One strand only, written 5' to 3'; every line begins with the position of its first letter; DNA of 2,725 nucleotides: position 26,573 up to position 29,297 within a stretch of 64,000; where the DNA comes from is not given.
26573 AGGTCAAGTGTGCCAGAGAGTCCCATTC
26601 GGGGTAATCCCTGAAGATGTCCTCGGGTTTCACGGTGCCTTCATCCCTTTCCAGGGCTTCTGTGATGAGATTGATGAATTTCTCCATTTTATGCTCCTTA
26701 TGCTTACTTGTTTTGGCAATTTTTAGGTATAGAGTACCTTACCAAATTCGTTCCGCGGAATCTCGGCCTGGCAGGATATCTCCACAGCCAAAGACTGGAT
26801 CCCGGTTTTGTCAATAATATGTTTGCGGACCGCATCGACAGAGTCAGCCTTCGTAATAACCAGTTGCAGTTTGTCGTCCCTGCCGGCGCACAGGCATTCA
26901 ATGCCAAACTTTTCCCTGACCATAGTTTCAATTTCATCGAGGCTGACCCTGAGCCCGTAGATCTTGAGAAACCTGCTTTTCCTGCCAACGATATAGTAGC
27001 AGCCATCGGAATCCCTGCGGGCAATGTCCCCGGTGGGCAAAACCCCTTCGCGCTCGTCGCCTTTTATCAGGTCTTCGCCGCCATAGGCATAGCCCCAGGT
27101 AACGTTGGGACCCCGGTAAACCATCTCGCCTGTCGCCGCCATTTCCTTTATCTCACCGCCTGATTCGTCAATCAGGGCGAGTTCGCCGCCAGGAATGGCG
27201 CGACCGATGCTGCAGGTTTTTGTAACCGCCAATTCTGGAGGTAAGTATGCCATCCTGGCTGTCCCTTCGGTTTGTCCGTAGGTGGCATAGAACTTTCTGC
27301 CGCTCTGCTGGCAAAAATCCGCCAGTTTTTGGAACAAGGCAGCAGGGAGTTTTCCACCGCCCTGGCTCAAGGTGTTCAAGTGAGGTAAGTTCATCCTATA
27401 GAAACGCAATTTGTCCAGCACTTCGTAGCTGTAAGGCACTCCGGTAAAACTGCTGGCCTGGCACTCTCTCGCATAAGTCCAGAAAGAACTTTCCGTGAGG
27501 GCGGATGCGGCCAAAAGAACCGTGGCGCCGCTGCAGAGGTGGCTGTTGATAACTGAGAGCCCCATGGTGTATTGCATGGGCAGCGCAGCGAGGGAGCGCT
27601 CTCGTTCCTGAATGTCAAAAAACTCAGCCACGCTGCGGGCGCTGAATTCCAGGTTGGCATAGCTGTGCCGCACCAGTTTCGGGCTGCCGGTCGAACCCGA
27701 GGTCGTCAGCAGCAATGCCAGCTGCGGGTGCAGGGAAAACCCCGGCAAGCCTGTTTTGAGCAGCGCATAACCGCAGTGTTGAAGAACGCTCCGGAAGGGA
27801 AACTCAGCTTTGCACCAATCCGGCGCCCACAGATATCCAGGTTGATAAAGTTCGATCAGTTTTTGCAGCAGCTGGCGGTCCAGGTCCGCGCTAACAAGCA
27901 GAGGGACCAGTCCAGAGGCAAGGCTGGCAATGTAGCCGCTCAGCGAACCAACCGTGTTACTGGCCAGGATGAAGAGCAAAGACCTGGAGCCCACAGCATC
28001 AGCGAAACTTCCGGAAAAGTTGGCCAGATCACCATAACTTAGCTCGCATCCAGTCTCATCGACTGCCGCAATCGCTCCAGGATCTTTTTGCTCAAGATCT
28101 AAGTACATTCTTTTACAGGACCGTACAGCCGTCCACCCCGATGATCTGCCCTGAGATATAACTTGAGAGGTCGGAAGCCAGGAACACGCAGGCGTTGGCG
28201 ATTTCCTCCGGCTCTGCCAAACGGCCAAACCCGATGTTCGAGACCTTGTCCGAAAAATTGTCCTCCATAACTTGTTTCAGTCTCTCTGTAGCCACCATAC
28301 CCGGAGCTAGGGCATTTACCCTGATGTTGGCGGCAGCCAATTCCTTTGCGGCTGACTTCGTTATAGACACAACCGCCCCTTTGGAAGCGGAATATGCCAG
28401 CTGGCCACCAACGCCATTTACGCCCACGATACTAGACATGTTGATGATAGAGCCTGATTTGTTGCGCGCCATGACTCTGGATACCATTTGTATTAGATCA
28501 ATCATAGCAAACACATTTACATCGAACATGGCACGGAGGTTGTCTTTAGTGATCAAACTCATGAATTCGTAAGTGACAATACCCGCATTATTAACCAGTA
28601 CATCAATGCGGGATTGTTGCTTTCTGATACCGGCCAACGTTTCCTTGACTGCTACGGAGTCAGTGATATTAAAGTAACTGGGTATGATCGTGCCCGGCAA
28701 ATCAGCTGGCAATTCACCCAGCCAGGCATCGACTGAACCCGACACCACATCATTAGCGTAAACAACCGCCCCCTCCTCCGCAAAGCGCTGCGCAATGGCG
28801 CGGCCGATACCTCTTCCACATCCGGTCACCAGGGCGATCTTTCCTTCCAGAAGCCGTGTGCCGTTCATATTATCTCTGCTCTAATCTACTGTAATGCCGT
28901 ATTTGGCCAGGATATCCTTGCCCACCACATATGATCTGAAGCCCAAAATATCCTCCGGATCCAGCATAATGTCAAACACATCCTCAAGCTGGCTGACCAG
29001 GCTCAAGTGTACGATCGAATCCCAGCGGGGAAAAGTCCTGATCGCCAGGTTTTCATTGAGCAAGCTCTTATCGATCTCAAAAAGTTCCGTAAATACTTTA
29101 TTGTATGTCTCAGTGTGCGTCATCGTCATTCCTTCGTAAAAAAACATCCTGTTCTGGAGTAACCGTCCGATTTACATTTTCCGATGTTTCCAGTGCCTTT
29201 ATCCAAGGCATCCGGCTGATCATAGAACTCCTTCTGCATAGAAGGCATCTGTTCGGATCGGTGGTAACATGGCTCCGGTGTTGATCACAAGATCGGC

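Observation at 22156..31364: Stand-alone acyl-assembly line (4 KASIII-fold proteins, 3 ketoreductase-type SDRs, 2 ACPs, 1 adenylate-forming ligase) wired to a NeuD/PglD-type transferase inside a glycan locus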

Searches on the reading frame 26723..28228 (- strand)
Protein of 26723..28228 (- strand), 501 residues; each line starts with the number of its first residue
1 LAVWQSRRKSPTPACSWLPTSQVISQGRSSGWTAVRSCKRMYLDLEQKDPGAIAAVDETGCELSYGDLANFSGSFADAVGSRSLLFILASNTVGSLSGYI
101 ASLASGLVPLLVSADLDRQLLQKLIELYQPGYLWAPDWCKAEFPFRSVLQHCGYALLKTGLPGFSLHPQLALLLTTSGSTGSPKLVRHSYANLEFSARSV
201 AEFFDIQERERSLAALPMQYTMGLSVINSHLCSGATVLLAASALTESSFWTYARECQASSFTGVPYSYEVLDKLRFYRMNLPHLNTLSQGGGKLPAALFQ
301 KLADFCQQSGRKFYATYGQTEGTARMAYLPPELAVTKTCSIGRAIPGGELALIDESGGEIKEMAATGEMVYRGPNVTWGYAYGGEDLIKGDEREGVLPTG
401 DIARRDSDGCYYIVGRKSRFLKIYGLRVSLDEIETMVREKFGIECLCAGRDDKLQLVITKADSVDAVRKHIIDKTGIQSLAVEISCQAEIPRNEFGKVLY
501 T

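Call 3: search_protein_families(library=pfam, proteins=[window:26723-28228:-], max_evalue=0.001)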
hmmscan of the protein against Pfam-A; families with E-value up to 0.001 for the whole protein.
window:26723-28228:- (501 aa): 1 family
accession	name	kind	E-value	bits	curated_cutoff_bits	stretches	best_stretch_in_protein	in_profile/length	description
PF00501.34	AMP-binding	-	3e-38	132.1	29.9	1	48-380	7-383/384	AMP-binding enzyme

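Call 4: search_protein_families(library=ncbifam, proteins=[window:26723-28228:-], max_evalue=0.001)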
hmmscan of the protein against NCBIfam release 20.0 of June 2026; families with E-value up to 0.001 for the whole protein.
window:26723-28228:- (501 aa): 89 families (the best 25 are shown)
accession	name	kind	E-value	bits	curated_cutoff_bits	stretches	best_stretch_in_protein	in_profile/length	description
TIGR03098.1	ligase_PEP_1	hypoth_equivalog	1.4e-44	152.5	592.35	1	167-460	162-467/517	acyl-CoA ligase (AMP-forming), exosortase A system-associated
TIGR01733.1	AA-adenyl-dom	subfamily_domain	6.8e-37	127.2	317.4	1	167-444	119-405/409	amino acid adenylation domain-containing protein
NF004837.0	PRK06187.1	subfamily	9.7e-36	123.1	476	1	170-498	172-513/531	long-chain-fatty-acid--CoA ligase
TIGR01923.1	menE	equivalog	1.9e-34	119.3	330.15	1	77-453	19-385/442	o-succinylbenzoate--CoA ligase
NF005714.0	PRK07529.1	subfamily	3.6e-30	104.9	632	1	169-417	219-475/640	acyl-CoA synthetase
NF002966.0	PRK03640.1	equivalog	8.6e-29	100.5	556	1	171-444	144-409/483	o-succinylbenzoate--CoA ligase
NF052269.1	Staph_lig_FadD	equivalog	9.5e-28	96.8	650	1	169-439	151-415/499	long-chain-fatty-acid--CoA ligase FadD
NF005858.0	PRK07787.1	subfamily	4.1e-27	94.7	575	1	53-499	17-464/471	acyl-CoA synthetase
NF004758.0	PRK06087.1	equivalog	8.7e-25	87.1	736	1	169-453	189-471/548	medium-chain fatty-acid--CoA ligase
NF006181.0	PRK08314.1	subfamily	8.8e-25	87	705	1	169-453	205-490/563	long-chain-fatty-acid--CoA ligase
NF006386.0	PRK08633.1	equivalog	2.7e-24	85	1221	1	169-469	783-1102/1147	acyl-[ACP]--phospholipid O-acyltransferase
NF005702.0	PRK07514.1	subfamily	2.8e-24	85.3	558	1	169-443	158-426/506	malonyl-CoA synthase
NF005307.0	PRK06839.1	equivalog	8.6e-24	84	748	1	173-497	154-483/496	o-succinylbenzoate--CoA ligase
NF004511.1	PRK05852.1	equivalog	1.4e-23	83.4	650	1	166-437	153-424/505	FadD7 family fatty acid--CoA ligase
NF006182.0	PRK08316.1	subfamily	3.4e-23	81.9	663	1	169-441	172-441/523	fatty acyl-CoA synthetase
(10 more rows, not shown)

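Call 26: search_solved_structures(query=window:26723-28099:-, max_evalue=1e-10)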
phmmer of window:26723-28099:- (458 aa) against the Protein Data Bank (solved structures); distinct sequences matched with E-value up to 1e-10: 96 (the best 60 are shown).
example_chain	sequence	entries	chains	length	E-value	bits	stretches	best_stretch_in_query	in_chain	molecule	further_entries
5ie0_A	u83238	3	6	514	4.8e-25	91.6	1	124-393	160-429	Oxalate--CoA ligase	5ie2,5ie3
6qjz_A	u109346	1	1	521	2.4e-23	86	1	126-394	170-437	oxalyl CoA-synthetase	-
5buq_A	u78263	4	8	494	2.4e-23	86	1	127-410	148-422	2-succinylbenzoate--CoA ligase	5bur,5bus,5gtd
5x8f_A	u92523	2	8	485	2.6e-23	85.9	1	127-410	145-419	2-succinylbenzoate--CoA ligase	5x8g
3wvn_A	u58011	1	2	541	1.5e-19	73.5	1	124-401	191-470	Non-ribosomal peptide synthetase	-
8wev_A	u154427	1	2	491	2.6e-19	72.7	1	127-409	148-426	Feruloyl-CoA Synthetase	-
8weu_A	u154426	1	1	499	2.8e-19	72.6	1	127-409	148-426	Fatty-acyl-CoA synthase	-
5jjq_A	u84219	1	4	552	2.1e-18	69.7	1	19-405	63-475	AMP-dependent synthetase and ligase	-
5wm2_A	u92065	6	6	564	3.3e-18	69.1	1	126-400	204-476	Salicylate-AMP ligase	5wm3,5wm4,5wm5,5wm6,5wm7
8xjz_C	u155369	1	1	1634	7.3e-18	67.9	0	128-396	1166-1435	Peptide synthetase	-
5kyv_A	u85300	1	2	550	2.7e-17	66.1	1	121-397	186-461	Luciferin 4-monooxygenase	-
8ivi_A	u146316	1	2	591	5.1e-17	65.1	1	123-442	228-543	Medium/long-chain-fatty-acid--CoA ligase FadD8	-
4g37_A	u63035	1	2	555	1e-16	64.1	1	121-397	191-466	Luciferin 4-monooxygenase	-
5jjp_A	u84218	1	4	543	1.9e-16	63.2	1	127-401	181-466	Nonribosomal peptide synthase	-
2v7b_A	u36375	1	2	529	2.3e-16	63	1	127-408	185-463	BENZOATE-COENZYME A LIGASE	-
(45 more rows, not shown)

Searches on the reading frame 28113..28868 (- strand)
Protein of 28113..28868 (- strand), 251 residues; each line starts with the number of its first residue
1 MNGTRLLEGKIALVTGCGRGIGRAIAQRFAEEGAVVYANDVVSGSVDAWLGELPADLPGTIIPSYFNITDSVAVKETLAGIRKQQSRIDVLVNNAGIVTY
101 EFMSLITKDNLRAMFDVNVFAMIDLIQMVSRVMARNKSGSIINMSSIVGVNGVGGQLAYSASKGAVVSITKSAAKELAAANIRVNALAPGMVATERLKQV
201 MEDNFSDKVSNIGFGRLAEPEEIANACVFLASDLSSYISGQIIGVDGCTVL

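Call 3: search_protein_families(library=pfam, proteins=[window:28113-28868:-], max_evalue=0.001)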
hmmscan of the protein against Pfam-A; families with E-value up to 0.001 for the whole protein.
window:28113-28868:- (251 aa): 3 families
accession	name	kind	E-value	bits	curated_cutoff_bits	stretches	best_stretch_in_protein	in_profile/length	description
PF13561.12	adh_short_C2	-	1.1e-55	189.3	27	1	19-247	6-233/236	Enoyl-(Acyl carrier protein) reductase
PF00106.31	adh_short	-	6.3e-53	179.6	26.6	1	10-203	1-193/195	short chain dehydrogenase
PF08659.16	KR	-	3e-11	44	22.6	1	13-169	4-159/180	KR domain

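Call 4: search_protein_families(library=ncbifam, proteins=[window:28113-28868:-], max_evalue=0.001)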
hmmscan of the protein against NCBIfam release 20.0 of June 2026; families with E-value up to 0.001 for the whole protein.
window:28113-28868:- (251 aa): 235 families (the best 25 are shown)
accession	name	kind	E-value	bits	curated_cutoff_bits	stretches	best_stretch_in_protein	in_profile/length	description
NF005559.1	PRK07231.1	subfamily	6e-63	212.6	215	1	7-250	2-248/249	glucose 1-dehydrogenase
TIGR01830.1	3oxo_ACP_reduc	equivalog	3.4e-62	210.3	297.75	1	12-248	1-237/239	3-oxoacyl-[acyl-carrier-protein] reductase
NF004198.0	PRK05653.1-3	equivalog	3.9e-62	209.9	296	1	5-249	3-246/248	3-oxoacyl-ACP reductase FabG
NF009466.0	PRK12826.1-2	subfamily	7.9e-60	202.4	222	1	10-248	4-243/248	3-oxoacyl-ACP reductase FabG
NF004197.0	PRK05653.1-1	equivalog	2.2e-57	194.6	332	1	6-248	4-245/249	3-oxoacyl-ACP reductase FabG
NF052558.1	MBtsdlDhBudC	equivalog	1.5e-52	178.7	270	1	8-248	2-240/250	meso-2,3-butanediol dehydrogenase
NF047420.2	EF_P_mod_YmfI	equivalog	3.4e-52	177.5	238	1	12-248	2-234/236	elongation factor P 5-aminopentanone reductase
NF009464.0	PRK12824.1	subfamily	6.7e-52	176.6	269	1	10-248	3-241/245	3-oxoacyl-ACP reductase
NF009468.0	PRK12826.1-4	equivalog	7.9e-52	176.5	318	1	6-251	4-249/256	SDR family oxidoreductase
NF004778.0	PRK06124.1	equivalog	3e-51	174.3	303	1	7-248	9-251/256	SDR family oxidoreductase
NF004791.0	PRK06138.1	equivalog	3.5e-51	173.9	312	1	7-249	3-249/252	SDR family oxidoreductase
TIGR01829.1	AcAcCoA_reduct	subfamily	1.6e-50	172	302.1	1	10-248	1-239/242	acetoacetyl-CoA reductase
NF004199.0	PRK05653.1-4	equivalog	5.2e-50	170.3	301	1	7-248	3-244/247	3-oxoacyl-ACP reductase FabG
NF049979.1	AlphHSDSHdhA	equivalog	6.5e-50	170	350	1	7-247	1-244/258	7alpha-hydroxysteroid dehydrogenase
NF005067.0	PRK06484.1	equivalog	2.2e-49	168.4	713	1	8-248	8-250/524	short chain dehydrogenase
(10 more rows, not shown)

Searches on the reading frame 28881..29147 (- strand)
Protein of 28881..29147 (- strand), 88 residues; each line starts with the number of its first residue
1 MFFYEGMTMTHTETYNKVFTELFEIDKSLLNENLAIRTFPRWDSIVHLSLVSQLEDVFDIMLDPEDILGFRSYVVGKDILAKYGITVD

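Call 3: search_protein_families(library=pfam, proteins=[window:28881-29147:-], max_evalue=0.001)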
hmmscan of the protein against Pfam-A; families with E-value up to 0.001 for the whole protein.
window:28881-29147:- (88 aa): 0 families

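Call 4: search_protein_families(library=ncbifam, proteins=[window:28881-29147:-], max_evalue=0.001)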
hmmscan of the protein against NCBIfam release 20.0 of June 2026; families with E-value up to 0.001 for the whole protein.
window:28881-29147:- (88 aa): 1 family
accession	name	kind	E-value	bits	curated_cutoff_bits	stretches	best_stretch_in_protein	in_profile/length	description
NF002150.0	PRK00982.1-4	subfamily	0.00094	19.4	66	0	12-67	4-62/80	acyl carrier protein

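Call 45: search_solved_structures(query=A2, max_evalue=1)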
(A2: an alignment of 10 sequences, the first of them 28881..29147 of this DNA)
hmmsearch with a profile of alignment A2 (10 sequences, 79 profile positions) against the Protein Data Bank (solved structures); distinct sequences matched with E-value up to 1: 38.
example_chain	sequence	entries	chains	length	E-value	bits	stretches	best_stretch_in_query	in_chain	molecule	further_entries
2lml_A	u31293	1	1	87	2e-06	30.9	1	1-63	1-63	Putative acyl carrier protein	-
2n50_A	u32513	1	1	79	0.00039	23.6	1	4-59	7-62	Acyl carrier protein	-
4q3m_A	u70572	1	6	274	0.0088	19.3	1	47-76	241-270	MGS-M4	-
2lki_A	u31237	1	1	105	0.011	19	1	1-59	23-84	Putative uncharacterized protein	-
2cgq_A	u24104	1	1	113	0.018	18.3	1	34-63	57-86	ACYL CARRIER PROTEIN ACPA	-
8gsa_A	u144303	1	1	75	0.056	16.7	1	5-59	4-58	Acyl carrier protein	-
2x2b_A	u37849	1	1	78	0.091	16.1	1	3-59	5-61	ACYL CARRIER PROTEIN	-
1hy8_A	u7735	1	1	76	0.093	16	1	3-59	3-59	ACYL CARRIER PROTEIN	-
9ka6_C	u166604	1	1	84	0.12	15.7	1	1-57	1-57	Acyl carrier protein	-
9ka7_C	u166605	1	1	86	0.13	15.6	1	1-57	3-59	Acyl carrier protein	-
6nzu_C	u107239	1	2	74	0.14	15.4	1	5-56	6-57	Acyl carrier protein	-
2n98_A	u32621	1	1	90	0.15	15.4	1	34-59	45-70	Acyl carrier protein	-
1l0h_A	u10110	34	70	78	0.16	15.3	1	5-57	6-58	ACYL CARRIER PROTEIN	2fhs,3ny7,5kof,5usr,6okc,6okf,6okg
1l0i_A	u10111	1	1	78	0.17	15.2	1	5-57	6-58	Acyl carrier protein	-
4ihf_G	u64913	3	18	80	0.17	15.2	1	5-57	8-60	Acyl carrier protein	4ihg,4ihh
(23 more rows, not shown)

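Call 57: search_protein_families(library=pfam, proteins=[window:28881-29147:-], max_evalue=0.01)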
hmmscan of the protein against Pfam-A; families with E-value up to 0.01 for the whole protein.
window:28881-29147:- (88 aa): 0 families

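Call 60: find_homologous_proteins(query=A2, max_evalue=0.00001)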
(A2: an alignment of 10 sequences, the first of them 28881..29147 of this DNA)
Query A2 (10 sequences) (88 aa, profile of the alignment): 2268 proteins with E <= 0.00001 among 2634 candidates; the best 120 are listed.
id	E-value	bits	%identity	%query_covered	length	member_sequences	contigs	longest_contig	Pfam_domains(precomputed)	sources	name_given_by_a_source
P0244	2.2e-37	145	56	89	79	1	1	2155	-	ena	-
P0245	7.0e-37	143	53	90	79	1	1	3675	-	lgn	-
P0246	7.3e-37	143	53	88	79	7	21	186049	-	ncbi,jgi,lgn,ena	jgi:acyl carrier protein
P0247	1.0e-36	143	53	88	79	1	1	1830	-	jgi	jgi:acyl carrier protein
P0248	1.1e-36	142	53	88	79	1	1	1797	-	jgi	jgi:acyl carrier protein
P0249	1.2e-36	142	53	88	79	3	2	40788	-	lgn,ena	-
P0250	1.3e-36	142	53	88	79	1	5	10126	-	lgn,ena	-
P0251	1.3e-36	142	52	88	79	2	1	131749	-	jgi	jgi:acyl carrier protein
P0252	1.6e-36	142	56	89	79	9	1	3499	-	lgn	-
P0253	2.3e-36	141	51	89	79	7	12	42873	-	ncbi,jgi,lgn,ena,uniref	ncbi:acyl carrier protein [Flavobacterium sp.]|jgi:acyl carrier protein|uniref:acyl carrier protein 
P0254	2.4e-36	141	55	89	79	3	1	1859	-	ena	-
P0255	2.6e-36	141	53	89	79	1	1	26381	-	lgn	-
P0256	2.7e-36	141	55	89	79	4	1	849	-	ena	-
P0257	2.7e-36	141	53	88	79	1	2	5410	-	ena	-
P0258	2.8e-36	141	52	88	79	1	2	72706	-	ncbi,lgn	-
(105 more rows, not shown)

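Call 61: find_related_loci(query=A2, collection=metagenome_contigs, flank=10000)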
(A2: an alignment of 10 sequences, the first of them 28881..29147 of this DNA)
Query A2 (88 aa) in metagenome_contigs; peptide patterns used: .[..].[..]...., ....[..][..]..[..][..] (x = any residue, [..] = any of these).
563 stretches matched a pattern; 286 encode a relative of the query (tblastn E <= 1e-3); the best 80 are kept; 80 distinct loci.
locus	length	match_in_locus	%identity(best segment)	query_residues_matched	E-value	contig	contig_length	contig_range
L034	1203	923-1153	56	9-85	4e-27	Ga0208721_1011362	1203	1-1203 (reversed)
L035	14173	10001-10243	49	7-87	4e-26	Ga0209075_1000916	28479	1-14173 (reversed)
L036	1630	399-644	55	6-87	4e-26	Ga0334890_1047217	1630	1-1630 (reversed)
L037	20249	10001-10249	49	6-88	3e-25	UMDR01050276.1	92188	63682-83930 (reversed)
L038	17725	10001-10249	49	6-88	3e-25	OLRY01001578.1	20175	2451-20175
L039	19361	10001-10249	49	6-88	3e-25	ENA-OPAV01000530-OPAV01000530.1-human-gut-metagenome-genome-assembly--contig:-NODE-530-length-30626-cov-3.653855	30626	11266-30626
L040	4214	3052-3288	56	9-87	4e-25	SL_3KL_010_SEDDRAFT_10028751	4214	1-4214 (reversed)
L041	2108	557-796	50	8-87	1e-24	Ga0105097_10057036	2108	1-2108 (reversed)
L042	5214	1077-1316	51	6-85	1e-24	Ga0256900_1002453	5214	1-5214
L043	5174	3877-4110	51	9-86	2e-24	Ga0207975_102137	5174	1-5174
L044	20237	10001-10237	48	9-87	2e-24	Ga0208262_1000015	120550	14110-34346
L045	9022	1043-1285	54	7-87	3e-24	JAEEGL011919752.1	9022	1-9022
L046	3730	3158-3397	51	9-88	3e-24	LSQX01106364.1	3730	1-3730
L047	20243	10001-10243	52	8-88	3e-24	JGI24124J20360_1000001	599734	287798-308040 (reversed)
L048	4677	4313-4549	49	9-87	3e-24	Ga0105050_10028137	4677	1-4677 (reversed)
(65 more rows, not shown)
